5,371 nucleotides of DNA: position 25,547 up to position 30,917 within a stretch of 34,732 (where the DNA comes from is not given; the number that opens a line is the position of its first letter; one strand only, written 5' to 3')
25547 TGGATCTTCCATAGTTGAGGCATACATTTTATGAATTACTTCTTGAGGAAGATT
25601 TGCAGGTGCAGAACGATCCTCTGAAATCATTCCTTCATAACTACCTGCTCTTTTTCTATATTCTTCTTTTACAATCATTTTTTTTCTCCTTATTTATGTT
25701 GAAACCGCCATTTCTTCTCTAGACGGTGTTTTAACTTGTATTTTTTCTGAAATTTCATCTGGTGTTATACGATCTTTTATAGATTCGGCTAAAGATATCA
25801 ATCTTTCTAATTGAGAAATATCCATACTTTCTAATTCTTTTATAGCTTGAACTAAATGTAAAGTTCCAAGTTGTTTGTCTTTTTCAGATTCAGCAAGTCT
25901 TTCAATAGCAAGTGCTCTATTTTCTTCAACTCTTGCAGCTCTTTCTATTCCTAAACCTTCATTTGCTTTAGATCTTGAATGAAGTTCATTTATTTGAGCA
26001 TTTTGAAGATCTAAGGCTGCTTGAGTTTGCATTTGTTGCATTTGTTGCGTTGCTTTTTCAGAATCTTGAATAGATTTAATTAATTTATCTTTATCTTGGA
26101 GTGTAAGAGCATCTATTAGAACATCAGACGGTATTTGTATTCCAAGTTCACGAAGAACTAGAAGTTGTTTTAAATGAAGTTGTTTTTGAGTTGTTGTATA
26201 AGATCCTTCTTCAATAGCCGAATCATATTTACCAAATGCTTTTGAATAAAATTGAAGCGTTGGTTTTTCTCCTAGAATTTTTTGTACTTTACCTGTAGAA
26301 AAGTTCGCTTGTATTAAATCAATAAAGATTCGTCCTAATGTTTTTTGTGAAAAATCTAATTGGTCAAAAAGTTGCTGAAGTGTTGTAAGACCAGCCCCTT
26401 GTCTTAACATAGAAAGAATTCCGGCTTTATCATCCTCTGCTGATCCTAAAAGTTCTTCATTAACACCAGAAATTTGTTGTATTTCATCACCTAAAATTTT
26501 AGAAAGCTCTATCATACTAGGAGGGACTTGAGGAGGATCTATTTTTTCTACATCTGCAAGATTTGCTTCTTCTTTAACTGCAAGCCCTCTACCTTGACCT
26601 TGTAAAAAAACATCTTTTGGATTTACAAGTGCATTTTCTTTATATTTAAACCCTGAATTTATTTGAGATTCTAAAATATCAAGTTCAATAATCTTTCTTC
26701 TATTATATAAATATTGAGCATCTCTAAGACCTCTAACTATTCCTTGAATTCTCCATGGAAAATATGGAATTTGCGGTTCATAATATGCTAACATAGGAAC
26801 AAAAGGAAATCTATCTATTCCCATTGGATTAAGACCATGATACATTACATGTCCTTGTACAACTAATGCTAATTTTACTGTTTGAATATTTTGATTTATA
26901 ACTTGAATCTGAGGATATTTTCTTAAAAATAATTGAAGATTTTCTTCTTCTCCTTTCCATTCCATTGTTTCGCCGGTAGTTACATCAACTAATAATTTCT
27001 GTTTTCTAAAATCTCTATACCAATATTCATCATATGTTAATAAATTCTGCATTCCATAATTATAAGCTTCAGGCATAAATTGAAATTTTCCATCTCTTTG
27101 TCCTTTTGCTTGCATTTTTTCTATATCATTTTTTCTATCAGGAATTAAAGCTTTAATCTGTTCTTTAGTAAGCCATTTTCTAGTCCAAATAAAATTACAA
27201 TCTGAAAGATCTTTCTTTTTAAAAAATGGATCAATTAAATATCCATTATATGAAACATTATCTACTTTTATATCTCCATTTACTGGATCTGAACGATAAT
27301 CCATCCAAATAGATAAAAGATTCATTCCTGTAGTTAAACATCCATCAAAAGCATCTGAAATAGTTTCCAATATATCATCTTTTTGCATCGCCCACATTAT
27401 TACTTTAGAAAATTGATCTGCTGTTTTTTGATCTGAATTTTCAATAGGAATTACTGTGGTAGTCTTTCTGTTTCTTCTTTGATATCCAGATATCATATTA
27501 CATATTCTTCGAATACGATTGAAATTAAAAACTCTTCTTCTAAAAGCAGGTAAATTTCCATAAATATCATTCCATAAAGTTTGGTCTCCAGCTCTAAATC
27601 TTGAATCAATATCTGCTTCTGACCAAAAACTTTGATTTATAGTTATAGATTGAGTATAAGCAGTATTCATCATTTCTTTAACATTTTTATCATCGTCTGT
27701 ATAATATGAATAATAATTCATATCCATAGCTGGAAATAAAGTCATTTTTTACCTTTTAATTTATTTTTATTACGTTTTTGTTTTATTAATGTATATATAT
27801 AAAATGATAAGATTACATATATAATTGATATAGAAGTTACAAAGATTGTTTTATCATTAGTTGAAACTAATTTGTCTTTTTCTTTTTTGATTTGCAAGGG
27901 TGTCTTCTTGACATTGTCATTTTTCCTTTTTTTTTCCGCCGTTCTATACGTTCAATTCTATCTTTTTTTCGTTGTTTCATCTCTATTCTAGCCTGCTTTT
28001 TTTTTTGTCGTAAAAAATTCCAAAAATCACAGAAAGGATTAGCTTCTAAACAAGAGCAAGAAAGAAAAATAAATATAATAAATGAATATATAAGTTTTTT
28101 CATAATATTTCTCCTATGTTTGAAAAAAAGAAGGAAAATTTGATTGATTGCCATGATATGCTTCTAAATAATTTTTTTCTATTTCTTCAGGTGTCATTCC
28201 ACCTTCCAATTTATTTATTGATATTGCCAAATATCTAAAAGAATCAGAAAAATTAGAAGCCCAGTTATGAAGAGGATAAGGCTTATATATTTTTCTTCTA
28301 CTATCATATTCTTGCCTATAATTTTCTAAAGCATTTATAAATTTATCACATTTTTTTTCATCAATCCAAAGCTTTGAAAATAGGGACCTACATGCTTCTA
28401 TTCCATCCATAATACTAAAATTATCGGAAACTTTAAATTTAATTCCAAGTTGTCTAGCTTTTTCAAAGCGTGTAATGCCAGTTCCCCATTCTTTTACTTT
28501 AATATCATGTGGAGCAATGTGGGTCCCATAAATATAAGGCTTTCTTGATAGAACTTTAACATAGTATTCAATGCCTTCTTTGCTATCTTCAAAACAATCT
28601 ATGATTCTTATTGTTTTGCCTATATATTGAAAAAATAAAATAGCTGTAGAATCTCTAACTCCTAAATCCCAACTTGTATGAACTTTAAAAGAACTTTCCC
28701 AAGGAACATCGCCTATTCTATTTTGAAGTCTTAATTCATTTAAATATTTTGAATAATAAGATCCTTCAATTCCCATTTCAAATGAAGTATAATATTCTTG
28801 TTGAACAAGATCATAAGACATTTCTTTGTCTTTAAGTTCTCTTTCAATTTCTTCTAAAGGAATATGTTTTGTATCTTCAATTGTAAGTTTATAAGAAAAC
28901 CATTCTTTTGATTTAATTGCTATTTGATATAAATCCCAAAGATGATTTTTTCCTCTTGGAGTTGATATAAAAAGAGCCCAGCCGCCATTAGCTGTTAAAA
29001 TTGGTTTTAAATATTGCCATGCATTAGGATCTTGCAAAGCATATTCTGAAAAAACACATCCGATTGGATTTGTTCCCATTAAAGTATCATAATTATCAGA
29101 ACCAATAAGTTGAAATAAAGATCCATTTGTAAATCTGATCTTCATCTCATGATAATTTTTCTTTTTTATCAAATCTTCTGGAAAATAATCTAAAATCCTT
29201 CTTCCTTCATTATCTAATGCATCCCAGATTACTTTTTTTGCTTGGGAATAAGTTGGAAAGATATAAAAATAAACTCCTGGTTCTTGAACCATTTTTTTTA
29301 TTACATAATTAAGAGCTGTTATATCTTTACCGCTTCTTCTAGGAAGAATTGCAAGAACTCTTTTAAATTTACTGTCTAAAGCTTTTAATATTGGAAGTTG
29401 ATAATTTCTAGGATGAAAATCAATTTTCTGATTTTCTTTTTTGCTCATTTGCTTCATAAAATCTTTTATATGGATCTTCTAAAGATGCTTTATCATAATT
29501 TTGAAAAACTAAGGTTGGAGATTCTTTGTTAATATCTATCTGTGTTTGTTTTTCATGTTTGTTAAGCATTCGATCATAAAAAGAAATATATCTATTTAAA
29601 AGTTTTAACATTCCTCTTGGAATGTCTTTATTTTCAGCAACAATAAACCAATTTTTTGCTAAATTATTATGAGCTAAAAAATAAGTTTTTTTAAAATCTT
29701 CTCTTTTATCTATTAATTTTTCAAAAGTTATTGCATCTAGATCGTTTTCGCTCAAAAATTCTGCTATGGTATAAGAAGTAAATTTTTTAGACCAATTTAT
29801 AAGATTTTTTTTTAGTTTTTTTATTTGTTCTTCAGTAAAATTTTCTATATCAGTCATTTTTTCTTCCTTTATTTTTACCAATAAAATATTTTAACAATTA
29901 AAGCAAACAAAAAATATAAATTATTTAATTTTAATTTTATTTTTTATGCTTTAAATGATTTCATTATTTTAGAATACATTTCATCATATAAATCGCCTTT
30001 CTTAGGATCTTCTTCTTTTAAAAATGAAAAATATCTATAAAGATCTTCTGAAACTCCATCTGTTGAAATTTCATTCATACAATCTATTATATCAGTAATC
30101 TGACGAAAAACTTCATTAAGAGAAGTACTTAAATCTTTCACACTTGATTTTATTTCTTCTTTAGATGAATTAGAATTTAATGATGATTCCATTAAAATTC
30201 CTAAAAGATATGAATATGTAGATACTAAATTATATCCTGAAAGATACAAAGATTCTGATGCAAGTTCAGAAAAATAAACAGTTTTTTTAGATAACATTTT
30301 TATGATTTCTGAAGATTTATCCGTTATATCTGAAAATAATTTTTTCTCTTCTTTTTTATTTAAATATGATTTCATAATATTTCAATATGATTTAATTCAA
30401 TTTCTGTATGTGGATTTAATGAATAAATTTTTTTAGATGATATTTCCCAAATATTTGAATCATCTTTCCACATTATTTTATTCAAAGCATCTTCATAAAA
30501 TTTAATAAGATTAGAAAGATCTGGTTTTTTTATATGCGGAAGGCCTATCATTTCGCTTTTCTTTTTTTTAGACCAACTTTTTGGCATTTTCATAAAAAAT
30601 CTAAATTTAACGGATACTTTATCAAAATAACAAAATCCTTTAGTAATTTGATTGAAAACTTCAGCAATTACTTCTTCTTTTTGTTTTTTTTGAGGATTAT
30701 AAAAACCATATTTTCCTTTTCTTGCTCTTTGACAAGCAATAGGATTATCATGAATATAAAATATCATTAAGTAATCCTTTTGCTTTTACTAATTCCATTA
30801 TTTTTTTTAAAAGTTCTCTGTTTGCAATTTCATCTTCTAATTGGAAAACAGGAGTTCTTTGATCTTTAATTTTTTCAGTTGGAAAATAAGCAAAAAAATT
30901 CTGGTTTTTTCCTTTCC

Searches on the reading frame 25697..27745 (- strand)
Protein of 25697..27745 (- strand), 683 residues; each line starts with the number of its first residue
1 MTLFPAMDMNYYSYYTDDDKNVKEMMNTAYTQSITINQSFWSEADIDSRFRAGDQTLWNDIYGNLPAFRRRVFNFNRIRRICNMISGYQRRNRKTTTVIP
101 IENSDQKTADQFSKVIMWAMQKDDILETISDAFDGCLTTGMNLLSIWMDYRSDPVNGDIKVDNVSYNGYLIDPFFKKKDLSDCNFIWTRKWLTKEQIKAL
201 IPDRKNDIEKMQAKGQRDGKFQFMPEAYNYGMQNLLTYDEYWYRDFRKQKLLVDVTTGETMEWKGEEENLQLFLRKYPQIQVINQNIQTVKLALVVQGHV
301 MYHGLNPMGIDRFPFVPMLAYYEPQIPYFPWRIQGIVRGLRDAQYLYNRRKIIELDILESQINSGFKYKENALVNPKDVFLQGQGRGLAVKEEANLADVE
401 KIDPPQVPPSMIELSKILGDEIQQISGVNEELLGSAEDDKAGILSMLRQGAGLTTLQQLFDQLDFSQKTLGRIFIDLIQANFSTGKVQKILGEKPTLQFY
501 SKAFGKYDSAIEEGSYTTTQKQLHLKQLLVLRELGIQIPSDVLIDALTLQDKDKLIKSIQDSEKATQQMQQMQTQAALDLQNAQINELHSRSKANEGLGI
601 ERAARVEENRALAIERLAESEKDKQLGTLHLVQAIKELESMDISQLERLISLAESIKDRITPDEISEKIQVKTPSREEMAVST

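Call 11: search_protein_families(library=pfam, max_evalue=0.001, proteins=[window:25697-27745:-])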
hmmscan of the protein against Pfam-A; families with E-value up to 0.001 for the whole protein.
window:25697-27745:- (683 aa): 1 family
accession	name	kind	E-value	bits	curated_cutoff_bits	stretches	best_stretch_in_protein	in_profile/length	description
PF16510.12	P22_portal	-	1.1e-76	259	26.1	1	29-585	3-577/594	Phage P22-like portal protein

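Call 23: search_dna_similar(query=window:25697-27745:-, collection=phages, mode=protein, max_rows=25)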
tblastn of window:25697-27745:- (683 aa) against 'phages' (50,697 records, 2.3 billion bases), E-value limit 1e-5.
Records with a match: 63; places in all: 63; records where one place covers at least 80% of the query: 0.
Best place of each record, by identity: <60% 63.
By first word of the organism name: Ralstonia 31; Pseudomonas 10; Burkholderia 7; Klebsiella 6; Erwinia 5; Microcystis 2; Caudoviricetes 1; Aeromonas 1.
By host as written in the record: Ralstonia pseudosolanacearum 6; Ralstonia solanacearum 5; Ralstonia pseudosolanacearum I-31 (MT043) 5; - 4; Pseudomonas aeruginosa 4; Ralstonia pseudosolanacearum I-33 (MT061) 4; Ralstonia pseudosolanacearum I-15 (MT014) 4; Burkholderia cenocepacia 4; and 17 more.
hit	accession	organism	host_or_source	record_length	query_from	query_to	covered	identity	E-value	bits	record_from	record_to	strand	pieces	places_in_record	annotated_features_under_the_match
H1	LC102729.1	Pseudomonas phage phiR18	-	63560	103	560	67%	24.1%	1e-16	91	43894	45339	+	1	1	hypothetical protein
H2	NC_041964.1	Pseudomonas phage phiR18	-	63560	103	560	67%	24.1%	1e-16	91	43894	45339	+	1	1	portal protein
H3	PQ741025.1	Pseudomonas phage CRPAP1904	Pseudomonas aeruginosa CRPA190 ...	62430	103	560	67%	24.1%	4e-16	89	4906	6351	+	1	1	portal protein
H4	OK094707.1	Pseudomonas phage YMC17/07/R4900a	Pseudomonas aeruginosa YMC17/07/R4900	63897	103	560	67%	23.9%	3e-16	89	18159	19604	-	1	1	hypothetical protein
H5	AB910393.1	Pseudomonas phage KPP25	Pseudomonas aeruginosa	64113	103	560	67%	23.9%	4e-16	89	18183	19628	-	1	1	structural protein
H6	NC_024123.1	Pseudomonas phage KPP25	Pseudomonas aeruginosa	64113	103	560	67%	23.9%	4e-16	89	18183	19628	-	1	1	portal protein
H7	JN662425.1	Burkholderia phage DC1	Burkholderia cepacia LMG 18821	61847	87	560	69%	21.7%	2e-9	67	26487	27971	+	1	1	portal protein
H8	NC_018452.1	Burkholderia phage DC1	Burkholderia cepacia LMG 18821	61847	87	560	69%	21.7%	2e-9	67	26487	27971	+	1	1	portal protein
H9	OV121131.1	Ralstonia phage UAM5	Plantain rhizosphere soil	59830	87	501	61%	23.8%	2e-15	87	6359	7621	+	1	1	Phage portal protein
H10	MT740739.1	Ralstonia phage Gerry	Ralstonia pseudosolanacearum I-33 ...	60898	87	501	61%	22.9%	3e-13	79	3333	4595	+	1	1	hypothetical protein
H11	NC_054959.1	Ralstonia phage Gerry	Ralstonia pseudosolanacearum I-33 ...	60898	87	501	61%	22.9%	3e-13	79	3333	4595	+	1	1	portal protein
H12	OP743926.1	Erwinia phage Stean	Erwinia amylovora 1/79Sm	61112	87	499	60%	23.0%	5e-13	79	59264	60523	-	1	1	putative portal protein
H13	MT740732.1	Ralstonia phage Darius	Ralstonia pseudosolanacearum I-15 ...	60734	87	501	61%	22.7%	8e-14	82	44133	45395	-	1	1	portal protein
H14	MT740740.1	Ralstonia phage Gervaise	Ralstonia pseudosolanacearum I-15 ...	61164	87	501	61%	22.7%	8e-14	82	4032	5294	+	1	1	portal protein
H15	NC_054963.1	Ralstonia phage Gervaise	Ralstonia pseudosolanacearum I-15 ...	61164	87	501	61%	22.7%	8e-14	82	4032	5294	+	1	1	portal protein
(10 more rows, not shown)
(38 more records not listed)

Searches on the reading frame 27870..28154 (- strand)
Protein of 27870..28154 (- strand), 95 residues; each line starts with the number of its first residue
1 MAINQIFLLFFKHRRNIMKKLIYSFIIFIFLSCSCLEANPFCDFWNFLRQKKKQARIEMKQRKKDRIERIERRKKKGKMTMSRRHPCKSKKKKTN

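Call 9: search_protein_families(library=pfam, max_evalue=0.1, proteins=[window:27870-28154:-])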
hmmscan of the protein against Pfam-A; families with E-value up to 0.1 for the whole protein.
window:27870-28154:- (95 aa): 0 families

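Call 10: search_protein_families(library=phrogs, max_evalue=0.1, proteins=[window:27870-28154:-])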
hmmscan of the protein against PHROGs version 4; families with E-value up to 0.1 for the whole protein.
window:27870-28154:- (95 aa): 3 families
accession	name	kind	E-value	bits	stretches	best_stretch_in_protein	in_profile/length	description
phrog_1119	-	moron, auxiliary metabolic gene and host takeover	0.0084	17.5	1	18-67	1-51/78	Cor superinfection exclusion protein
phrog_5140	-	unknown function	0.042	15.1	1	16-89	30-100/111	-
phrog_32855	-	unknown function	0.089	14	1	15-42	4-29/109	-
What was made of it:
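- On Superinfection or entry-exclusion lipoproteins (Cor, EexN): The 95-aa ORF 27867-28154, which contains m78, scores E = 0.0084 and 17.5 bits against phrog_1119 Cor (call 10).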

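Call 72: search_protein_families(library=padloc, max_evalue=0.01, proteins=[window:27870-28103:-])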
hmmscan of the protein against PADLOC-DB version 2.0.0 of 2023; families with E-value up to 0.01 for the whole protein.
window:27870-28103:- (78 aa): 0 families

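Call 85: search_protein_families(library=ncbifam, max_evalue=0.05, proteins=[window:27870-28103:-])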
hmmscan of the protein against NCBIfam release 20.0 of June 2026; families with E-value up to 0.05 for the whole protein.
window:27870-28103:- (78 aa): 0 families

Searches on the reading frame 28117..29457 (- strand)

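Call 11: search_protein_families(library=pfam, max_evalue=0.001, proteins=[window:28117-29457:-])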
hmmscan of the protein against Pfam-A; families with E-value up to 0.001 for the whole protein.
window:28117-29457:- (447 aa): 0 families

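Call 44: search_protein_families(library=phrogs, max_evalue=0.001, proteins=[window:28117-29457:-])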
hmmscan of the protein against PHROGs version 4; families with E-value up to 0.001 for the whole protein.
window:28117-29457:- (447 aa): 4 families
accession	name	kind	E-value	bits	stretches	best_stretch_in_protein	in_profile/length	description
phrog_2472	-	unknown function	9.8e-44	151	1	155-416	35-310/324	-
phrog_2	-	head and packaging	6e-26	92.4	1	8-409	259-587/807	terminase large subunit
phrog_7579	-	head and packaging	0.00027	21.2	0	29-228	15-215/239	terminase large subunit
phrog_6672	-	head and packaging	0.00078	20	0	335-414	51-129/145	terminase large subunit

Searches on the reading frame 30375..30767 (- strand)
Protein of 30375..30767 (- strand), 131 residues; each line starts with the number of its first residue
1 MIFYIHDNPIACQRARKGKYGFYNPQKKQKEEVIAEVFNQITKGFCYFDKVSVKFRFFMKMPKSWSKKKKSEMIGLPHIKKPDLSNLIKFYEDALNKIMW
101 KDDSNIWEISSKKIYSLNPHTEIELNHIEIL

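Call 11: search_protein_families(library=pfam, max_evalue=0.001, proteins=[window:30375-30767:-])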
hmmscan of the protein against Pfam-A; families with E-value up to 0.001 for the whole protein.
window:30375-30767:- (131 aa): 1 family
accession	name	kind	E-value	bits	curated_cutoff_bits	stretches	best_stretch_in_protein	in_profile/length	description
PF05866.16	RusA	-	8.1e-24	85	22.8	1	13-125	8-123/124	Endodeoxyribonuclease RusA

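Call 18: find_related_loci(query=window:30375-30767:-, collection=viral_contigs, flank=8000)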
Query window:30375-30767:- (131 aa) in viral_contigs; peptide patterns used: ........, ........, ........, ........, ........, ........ (x = any residue, [..] = any of these).
3 stretches matched a pattern, but none encodes a relative of the query by tblastn (E <= 1e-3).
